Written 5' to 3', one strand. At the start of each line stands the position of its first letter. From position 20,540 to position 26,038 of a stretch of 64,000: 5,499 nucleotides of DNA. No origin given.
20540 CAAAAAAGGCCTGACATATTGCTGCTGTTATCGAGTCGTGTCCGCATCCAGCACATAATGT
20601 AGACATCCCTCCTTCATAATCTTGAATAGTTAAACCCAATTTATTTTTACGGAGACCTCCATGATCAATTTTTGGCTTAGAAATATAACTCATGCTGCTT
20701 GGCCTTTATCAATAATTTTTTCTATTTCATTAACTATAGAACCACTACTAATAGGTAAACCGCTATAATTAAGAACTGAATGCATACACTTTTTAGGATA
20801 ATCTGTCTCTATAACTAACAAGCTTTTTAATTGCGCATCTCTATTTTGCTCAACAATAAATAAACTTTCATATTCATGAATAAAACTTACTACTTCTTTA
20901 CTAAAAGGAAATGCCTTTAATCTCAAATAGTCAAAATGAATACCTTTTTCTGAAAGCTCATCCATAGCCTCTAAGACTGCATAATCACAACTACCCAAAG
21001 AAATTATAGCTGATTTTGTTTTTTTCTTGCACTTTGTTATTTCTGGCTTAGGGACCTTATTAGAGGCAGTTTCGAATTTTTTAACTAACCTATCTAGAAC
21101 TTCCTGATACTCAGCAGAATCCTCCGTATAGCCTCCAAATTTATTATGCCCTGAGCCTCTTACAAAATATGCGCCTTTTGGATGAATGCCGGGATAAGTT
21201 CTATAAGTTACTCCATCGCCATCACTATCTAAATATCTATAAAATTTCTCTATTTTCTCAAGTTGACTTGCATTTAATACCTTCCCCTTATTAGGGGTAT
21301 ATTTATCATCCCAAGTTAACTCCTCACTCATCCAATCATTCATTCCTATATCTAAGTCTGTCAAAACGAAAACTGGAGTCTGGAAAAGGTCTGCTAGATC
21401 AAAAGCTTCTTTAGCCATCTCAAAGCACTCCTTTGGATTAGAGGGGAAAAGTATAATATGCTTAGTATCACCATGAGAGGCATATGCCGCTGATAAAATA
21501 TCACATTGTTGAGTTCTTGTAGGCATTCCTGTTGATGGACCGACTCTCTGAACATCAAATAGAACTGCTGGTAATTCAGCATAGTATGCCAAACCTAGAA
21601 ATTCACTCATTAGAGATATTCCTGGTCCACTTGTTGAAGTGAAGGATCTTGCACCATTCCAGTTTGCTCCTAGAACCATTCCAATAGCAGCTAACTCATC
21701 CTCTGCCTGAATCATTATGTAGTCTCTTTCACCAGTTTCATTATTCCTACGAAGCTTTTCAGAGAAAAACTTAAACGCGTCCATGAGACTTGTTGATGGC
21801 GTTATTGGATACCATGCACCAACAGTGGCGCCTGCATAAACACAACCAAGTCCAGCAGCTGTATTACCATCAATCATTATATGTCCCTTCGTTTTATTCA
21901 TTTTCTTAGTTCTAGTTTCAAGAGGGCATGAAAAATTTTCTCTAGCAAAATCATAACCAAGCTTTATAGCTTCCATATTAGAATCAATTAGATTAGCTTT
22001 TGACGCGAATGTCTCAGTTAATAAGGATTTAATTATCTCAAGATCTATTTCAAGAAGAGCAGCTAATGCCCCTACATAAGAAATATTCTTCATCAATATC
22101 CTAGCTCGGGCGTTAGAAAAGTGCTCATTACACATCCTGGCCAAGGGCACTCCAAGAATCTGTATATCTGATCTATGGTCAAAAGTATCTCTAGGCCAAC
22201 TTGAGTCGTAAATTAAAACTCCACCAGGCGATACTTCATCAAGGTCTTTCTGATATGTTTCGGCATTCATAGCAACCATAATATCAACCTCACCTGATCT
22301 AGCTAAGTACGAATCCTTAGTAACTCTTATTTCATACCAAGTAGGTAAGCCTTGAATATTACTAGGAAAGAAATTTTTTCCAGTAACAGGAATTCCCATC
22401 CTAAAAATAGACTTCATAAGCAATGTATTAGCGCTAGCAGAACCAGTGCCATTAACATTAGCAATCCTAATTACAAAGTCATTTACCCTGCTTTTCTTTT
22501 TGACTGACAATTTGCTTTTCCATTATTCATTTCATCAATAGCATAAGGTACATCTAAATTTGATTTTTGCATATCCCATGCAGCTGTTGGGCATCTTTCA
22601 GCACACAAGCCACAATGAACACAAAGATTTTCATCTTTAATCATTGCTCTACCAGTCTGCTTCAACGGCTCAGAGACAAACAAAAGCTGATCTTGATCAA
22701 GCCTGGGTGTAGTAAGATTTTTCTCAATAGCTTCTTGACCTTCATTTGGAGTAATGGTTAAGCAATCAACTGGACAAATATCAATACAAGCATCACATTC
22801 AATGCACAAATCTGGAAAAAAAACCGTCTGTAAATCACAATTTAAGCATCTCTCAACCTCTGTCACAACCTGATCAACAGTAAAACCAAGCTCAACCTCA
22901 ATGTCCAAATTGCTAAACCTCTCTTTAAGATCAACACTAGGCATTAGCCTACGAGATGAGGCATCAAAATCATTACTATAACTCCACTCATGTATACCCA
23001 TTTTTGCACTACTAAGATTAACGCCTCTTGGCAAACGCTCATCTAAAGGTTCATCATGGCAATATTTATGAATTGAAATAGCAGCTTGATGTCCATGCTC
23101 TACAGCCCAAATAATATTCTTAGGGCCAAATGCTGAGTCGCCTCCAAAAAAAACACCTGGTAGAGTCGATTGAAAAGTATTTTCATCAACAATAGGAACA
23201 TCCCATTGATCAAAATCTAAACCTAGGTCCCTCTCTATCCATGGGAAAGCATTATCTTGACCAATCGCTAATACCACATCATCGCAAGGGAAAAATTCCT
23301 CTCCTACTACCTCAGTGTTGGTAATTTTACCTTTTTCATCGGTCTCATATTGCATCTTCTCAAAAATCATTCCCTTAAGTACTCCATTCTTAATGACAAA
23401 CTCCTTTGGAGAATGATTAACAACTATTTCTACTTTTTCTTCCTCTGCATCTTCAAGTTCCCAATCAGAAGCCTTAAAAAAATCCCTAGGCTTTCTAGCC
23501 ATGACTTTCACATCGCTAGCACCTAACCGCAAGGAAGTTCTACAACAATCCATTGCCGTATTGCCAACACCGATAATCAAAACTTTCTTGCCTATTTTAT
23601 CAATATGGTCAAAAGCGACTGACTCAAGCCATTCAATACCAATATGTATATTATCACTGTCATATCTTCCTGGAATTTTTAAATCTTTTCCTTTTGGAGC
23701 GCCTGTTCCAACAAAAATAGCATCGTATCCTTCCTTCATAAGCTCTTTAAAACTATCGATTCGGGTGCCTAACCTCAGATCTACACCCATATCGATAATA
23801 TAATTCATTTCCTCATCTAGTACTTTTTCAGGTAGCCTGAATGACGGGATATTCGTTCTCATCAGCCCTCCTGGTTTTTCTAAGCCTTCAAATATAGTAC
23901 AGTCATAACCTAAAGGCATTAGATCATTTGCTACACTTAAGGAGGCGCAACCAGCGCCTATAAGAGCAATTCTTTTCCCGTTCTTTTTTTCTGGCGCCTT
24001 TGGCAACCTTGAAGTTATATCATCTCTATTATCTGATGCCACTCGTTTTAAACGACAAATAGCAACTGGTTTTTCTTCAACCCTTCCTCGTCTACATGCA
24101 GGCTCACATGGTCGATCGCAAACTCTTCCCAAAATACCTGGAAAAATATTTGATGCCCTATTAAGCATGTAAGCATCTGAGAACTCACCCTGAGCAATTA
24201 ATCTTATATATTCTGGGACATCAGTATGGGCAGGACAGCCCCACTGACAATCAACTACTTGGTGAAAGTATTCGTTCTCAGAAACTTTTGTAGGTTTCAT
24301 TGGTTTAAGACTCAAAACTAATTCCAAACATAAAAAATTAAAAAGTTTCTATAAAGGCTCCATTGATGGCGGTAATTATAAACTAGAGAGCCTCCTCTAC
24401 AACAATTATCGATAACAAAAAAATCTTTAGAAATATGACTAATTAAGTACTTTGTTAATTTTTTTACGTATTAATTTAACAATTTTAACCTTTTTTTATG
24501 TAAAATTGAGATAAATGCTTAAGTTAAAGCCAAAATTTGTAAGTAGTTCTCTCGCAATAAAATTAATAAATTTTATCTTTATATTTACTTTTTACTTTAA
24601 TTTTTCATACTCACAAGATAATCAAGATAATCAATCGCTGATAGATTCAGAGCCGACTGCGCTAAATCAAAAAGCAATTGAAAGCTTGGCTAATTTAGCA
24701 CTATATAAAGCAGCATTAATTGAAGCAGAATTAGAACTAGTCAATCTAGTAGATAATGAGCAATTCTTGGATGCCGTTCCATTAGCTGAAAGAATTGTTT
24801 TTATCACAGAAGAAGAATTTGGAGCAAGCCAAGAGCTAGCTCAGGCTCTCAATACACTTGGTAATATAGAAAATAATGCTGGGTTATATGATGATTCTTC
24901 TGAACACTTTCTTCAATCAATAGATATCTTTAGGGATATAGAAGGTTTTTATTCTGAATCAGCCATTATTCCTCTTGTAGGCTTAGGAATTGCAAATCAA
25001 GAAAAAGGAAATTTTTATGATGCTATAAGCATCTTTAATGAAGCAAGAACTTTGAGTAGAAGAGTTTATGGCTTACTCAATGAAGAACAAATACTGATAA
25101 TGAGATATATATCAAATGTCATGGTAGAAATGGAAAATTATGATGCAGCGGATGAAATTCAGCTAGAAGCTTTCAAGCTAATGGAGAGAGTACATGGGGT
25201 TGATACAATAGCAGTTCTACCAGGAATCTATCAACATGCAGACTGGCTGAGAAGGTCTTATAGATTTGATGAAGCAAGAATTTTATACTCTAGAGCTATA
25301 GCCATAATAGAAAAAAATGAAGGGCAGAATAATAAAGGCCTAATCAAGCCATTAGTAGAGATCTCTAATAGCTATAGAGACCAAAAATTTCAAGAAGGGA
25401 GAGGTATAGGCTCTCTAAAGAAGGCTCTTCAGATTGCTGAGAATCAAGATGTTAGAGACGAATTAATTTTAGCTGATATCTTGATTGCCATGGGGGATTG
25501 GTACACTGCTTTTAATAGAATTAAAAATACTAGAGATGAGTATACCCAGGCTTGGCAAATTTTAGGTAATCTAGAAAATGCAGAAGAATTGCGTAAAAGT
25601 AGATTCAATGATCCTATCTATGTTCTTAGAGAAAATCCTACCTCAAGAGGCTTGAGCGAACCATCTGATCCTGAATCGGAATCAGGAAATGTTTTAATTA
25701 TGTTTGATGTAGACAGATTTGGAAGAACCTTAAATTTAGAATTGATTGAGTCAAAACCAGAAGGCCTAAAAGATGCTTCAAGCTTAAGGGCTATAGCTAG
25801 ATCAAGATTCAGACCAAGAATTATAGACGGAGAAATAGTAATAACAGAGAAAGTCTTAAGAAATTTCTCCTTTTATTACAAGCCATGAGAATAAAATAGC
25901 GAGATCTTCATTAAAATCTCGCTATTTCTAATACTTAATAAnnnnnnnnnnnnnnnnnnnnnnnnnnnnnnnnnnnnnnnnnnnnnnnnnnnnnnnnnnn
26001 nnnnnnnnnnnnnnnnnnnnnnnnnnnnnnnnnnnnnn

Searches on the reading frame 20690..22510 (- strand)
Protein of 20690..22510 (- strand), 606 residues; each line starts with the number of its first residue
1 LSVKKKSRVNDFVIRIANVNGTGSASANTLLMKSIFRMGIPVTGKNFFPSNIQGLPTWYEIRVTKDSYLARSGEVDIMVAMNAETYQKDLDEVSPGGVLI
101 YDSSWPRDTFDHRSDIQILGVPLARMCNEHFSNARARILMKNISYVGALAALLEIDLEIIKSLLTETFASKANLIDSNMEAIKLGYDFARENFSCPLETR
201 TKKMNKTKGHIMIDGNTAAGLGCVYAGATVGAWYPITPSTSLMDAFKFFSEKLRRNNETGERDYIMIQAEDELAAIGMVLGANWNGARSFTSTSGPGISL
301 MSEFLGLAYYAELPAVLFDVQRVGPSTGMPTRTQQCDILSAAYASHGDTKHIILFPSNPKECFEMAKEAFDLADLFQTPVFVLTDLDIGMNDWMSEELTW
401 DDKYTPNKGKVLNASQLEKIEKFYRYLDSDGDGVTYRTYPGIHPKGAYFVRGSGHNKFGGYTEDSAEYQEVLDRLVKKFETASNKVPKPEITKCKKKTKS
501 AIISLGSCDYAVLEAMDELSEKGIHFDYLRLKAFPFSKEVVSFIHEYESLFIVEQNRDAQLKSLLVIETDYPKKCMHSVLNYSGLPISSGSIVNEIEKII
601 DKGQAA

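Call 59: search_protein_families(library=pfam, proteins=[window:20690-22510:-], max_evalue=0.00001)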
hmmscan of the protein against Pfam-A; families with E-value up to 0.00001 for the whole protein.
window:20690-22510:- (606 aa): 2 families
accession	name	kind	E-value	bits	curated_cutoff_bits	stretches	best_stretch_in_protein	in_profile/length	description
PF01855.24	POR_N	-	2.1e-46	159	27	1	222-387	2-156/231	Pyruvate flavodoxin/ferredoxin oxidoreductase, thiamine diP-bdg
PF01558.24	POR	-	4.2e-37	128.4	27.4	1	21-187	2-173/173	Pyruvate ferredoxin/flavodoxin oxidoreductase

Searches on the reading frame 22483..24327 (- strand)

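Call 59: search_protein_families(library=pfam, proteins=[window:22483-24327:-], max_evalue=0.00001)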
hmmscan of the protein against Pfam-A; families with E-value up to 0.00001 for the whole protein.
window:22483-24327:- (614 aa): 7 families
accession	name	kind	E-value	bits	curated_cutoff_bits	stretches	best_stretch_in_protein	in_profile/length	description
PF07992.20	Pyr_redox_2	-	5.7e-23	82.2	26.1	1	119-412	2-291/291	Pyridine nucleotide-disulphide oxidoreductase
PF14691.11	Fer4_20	-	1.5e-18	67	25.8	1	26-101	31-108/113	Dihydroprymidine dehydrogenase domain II, 4Fe-4S cluster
PF12838.12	Fer4_7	-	1.8e-09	38.3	27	1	508-583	2-52/52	4Fe-4S dicluster domain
PF00037.32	Fer4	-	5.5e-09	35.9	21.1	1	563-583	2-22/24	4Fe-4S binding domain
PF13738.12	Pyr_redox_3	-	2.5e-08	33.9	30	1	240-396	157-305/305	Pyridine nucleotide-disulphide oxidoreductase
PF00070.33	Pyr_redox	-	3e-07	31.3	22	0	248-311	1-67/82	Pyridine nucleotide-disulphide oxidoreductase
PF13237.11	Fer4_10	-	3.8e-06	27.2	25.5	0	562-588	2-25/53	4Fe-4S dicluster domain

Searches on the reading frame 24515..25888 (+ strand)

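Call 60: search_protein_families(library=pfam, proteins=[window:24515-25888:+], max_evalue=0.00001)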
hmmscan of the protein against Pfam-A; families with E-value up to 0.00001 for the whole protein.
window:24515-25888:+ (457 aa): 6 families
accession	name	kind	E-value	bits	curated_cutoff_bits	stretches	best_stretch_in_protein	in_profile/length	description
PF13424.12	TPR_12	-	1.8e-26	92.6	30.1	2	108-182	2-76/77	Tetratricopeptide repeat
PF13374.12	TPR_10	-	3.4e-12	46.4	27.5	0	196-230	5-39/42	Tetratricopeptide repeat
PF17874.7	TPR_MalT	-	8.9e-07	28.9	45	0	80-227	13-156/336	MalT-like TPR region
PF07719.23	TPR_2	-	1.5e-06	28.3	27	0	244-267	10-33/34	Tetratricopeptide repeat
PF03544.19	TonB_C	-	2.1e-06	28.6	24.6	0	389-453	14-77/79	Gram-negative bacterial TonB protein C-terminal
PF00515.34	TPR_1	-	5.6e-06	26.4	27.8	0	109-139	1-31/34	Tetratricopeptide repeat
